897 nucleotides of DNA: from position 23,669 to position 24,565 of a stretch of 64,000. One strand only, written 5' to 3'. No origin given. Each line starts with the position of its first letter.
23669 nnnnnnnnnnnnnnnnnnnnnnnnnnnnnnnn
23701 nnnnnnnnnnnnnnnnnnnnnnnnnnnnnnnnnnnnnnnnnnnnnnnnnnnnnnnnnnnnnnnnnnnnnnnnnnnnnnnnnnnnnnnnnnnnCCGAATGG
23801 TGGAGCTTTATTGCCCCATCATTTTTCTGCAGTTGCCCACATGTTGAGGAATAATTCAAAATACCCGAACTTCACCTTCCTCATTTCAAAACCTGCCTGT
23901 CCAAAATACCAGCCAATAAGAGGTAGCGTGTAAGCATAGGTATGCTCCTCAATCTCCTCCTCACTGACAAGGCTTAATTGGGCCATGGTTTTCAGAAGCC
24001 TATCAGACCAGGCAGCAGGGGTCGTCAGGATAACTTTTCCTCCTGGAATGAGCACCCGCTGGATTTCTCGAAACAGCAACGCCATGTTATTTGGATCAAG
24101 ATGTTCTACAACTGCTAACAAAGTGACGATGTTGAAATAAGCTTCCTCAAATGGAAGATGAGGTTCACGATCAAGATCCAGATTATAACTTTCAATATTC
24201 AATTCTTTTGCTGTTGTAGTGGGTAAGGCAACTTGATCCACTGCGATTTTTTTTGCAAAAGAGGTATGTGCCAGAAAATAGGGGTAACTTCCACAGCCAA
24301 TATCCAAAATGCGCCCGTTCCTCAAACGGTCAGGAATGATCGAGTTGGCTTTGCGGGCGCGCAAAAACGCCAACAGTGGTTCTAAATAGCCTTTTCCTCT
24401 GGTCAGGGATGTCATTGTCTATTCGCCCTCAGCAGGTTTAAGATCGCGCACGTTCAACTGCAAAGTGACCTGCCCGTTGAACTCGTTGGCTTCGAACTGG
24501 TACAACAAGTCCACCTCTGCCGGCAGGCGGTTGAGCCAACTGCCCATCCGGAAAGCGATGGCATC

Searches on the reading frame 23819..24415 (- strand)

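Call 27: search_protein_families(library=pfam, proteins=[window:23819-24415:-])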
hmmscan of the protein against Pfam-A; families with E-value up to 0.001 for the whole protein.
window:23819-24415:- (198 aa): 4 families
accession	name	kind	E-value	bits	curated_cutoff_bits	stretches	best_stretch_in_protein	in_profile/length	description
PF13489.12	Methyltransf_23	-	5.4e-13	49.4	27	1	26-180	16-163/164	Methyltransferase domain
PF08241.18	Methyltransf_11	-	2.2e-11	44.7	21.2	1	37-130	1-95/95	Methyltransferase domain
PF13649.12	Methyltransf_25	-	9e-08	33.1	27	1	36-126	1-97/97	Methyltransferase domain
PF13847.12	Methyltransf_31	-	1.6e-05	25.1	27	1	33-146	4-124/145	Methyltransferase domain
